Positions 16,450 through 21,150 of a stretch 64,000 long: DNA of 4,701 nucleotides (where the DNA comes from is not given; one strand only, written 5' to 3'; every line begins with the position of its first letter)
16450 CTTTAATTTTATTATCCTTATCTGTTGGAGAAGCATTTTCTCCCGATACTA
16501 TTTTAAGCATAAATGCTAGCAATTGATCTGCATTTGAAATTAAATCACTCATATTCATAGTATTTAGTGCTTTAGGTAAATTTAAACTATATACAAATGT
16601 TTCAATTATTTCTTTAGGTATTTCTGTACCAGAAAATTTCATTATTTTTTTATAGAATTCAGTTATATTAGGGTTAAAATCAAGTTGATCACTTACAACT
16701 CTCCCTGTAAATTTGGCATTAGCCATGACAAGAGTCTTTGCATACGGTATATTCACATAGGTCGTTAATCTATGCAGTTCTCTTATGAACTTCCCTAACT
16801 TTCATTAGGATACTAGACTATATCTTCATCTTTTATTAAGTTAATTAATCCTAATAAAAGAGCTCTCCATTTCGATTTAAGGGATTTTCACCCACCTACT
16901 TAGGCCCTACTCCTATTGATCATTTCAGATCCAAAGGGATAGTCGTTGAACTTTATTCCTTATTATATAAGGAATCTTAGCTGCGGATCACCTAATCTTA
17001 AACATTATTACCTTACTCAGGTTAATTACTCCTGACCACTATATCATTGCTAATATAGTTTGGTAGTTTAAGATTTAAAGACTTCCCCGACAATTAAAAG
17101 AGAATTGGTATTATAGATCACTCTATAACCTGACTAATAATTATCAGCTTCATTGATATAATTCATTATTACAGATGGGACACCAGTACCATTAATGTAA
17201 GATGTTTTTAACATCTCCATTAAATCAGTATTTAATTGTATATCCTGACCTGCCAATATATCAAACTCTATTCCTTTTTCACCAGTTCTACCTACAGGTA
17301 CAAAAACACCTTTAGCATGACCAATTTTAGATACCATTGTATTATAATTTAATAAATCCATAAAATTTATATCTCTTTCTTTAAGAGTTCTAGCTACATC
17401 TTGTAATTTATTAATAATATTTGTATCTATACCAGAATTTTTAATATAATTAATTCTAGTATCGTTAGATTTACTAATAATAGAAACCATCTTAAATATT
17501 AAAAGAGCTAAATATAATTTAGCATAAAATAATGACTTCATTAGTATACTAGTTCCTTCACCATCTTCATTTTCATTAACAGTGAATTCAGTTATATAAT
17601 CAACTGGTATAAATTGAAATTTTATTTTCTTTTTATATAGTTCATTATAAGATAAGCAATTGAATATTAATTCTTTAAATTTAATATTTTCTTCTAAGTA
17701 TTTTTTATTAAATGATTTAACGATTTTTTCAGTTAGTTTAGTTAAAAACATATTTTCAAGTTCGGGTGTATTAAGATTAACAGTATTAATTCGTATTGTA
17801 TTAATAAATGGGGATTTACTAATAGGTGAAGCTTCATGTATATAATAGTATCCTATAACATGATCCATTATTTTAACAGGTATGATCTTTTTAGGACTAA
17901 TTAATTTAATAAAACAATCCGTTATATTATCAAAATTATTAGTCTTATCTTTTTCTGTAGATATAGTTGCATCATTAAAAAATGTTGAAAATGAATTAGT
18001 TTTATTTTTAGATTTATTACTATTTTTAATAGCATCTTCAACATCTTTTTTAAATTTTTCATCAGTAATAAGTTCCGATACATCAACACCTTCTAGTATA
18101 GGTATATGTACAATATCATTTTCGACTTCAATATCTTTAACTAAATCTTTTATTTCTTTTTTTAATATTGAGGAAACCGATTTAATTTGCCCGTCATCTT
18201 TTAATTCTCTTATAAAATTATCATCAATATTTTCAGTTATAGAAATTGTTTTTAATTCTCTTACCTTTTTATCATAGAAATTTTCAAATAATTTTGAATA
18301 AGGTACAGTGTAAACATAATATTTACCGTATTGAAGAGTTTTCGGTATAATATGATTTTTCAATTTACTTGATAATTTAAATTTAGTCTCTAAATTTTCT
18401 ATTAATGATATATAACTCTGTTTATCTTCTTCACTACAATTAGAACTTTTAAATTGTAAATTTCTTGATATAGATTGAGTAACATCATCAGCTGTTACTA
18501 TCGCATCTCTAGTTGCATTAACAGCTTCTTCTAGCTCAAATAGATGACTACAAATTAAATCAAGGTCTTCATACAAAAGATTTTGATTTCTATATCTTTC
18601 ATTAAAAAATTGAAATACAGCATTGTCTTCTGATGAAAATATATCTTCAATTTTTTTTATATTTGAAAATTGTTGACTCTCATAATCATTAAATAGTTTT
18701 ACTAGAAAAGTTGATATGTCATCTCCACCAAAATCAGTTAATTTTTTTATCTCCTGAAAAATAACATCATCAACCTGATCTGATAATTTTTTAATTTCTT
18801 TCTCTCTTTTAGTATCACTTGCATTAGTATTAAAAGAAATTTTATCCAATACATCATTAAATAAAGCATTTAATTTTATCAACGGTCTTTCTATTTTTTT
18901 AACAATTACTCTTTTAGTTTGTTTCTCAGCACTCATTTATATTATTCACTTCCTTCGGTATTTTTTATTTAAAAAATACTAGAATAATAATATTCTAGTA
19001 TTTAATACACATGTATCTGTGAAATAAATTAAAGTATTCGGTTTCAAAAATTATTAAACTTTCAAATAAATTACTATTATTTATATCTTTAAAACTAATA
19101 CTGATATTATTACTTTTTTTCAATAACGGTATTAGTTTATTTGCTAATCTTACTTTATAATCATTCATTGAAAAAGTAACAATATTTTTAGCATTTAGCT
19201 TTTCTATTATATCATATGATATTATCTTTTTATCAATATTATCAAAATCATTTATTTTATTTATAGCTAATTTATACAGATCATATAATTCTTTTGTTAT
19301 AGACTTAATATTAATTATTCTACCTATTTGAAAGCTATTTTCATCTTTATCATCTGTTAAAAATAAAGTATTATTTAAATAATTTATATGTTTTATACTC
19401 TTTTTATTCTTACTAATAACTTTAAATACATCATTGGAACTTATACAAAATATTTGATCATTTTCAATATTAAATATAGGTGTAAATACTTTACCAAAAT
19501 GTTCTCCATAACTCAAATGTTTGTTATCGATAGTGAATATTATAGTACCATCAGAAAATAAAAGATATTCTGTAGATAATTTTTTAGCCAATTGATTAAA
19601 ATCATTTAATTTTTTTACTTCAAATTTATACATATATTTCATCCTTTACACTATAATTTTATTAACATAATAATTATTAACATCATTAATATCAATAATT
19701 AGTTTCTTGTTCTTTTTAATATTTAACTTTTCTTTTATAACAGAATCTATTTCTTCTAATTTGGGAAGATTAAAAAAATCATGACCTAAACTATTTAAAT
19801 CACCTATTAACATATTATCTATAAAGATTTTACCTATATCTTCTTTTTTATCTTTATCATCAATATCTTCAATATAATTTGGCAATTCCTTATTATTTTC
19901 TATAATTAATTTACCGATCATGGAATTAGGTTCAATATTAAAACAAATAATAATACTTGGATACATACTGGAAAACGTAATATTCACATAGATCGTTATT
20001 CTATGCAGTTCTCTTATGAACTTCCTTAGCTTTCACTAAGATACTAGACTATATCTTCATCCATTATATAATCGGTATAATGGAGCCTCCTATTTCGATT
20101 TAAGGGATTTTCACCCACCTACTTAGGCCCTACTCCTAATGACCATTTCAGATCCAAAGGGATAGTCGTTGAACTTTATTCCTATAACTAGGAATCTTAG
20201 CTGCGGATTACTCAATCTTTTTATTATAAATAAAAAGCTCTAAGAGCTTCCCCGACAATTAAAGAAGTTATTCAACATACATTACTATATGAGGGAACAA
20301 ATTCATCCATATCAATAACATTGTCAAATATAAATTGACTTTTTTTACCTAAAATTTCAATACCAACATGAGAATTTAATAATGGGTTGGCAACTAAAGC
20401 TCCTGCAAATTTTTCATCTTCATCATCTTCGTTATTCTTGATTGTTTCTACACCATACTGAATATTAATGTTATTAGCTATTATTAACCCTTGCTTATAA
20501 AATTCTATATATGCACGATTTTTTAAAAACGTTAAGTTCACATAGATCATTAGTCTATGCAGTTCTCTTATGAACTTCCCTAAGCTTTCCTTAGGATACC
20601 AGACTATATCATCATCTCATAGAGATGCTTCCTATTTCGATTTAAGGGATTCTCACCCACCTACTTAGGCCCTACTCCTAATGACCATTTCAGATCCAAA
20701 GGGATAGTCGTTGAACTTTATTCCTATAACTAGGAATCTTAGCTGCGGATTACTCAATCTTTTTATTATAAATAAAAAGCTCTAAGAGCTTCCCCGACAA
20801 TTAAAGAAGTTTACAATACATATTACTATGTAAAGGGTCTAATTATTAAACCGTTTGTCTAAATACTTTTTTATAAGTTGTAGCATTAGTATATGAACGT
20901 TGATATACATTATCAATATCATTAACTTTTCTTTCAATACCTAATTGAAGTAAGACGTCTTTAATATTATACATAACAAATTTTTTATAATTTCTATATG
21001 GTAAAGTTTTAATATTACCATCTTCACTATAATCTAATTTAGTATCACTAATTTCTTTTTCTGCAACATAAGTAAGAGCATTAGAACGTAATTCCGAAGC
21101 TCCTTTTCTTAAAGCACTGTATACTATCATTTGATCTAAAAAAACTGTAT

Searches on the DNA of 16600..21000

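Call 62: search_rna_families(source=window, start=16600, end=21000, threshold=evalue, max_evalue=0.01, show_alignments=1)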
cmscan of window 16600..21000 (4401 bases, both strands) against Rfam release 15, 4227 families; matches with E-value up to 0.01: 0.
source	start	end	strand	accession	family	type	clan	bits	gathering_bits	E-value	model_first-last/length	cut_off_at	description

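Call 64: search_rna_families(source=window, start=19900, end=20900, threshold=evalue, max_evalue=1, show_alignments=1)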
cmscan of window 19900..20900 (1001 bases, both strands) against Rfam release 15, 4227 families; matches with E-value up to 1: 2.
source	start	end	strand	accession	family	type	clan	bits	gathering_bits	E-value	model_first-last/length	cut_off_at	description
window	20578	20858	-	RF00028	Intron_gpI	Intron;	-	81.1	50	7.6e-21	1-253/253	no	Group I catalytic intron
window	20024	20314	-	RF00028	Intron_gpI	Intron;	-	67.9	50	6.8e-17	1-253/253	no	Group I catalytic intron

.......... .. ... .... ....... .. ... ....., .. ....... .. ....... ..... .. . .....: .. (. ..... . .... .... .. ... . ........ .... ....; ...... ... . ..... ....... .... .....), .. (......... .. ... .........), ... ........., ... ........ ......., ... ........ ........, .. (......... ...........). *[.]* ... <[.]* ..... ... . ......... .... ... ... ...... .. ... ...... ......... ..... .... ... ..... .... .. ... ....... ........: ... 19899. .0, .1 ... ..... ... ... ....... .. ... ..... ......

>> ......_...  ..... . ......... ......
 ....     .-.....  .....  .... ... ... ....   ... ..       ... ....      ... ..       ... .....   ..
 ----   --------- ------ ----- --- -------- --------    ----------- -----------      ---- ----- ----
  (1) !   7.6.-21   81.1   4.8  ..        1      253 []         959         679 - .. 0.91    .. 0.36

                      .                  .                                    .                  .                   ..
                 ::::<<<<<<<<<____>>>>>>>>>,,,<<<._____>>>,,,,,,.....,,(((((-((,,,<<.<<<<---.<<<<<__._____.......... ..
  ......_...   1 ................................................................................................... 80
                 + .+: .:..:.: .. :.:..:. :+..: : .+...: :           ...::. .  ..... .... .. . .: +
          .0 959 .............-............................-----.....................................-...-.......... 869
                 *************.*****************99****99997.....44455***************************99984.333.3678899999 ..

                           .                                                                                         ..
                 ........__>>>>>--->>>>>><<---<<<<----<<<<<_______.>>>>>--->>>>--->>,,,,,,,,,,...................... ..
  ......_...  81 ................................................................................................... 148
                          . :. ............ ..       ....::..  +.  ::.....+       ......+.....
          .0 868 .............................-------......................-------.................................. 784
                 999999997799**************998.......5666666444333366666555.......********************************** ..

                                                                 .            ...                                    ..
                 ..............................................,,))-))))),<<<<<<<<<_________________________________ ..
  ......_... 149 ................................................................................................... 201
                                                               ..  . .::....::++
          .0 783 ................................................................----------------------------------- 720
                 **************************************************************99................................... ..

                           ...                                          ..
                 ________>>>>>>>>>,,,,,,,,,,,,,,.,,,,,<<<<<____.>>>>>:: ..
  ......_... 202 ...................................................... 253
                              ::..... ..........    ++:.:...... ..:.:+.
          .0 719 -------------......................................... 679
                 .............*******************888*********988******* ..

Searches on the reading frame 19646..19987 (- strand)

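Call 14: search_protein_families(library=pfam, proteins=[window:19646-19987:-], max_evalue=0.01)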
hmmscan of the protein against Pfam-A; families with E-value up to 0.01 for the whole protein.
window:19646-19987:- (113 aa): 1 family
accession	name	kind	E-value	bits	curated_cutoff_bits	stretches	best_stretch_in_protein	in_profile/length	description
PF00136.26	DNA_pol_B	-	0.006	15.9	23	1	5-48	65-107/453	DNA polymerase family B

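Call 16: search_protein_families(library=phrogs, proteins=[window:19646-19987:-], max_evalue=0.001)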
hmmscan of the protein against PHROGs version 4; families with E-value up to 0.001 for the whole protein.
window:19646-19987:- (113 aa): 0 families
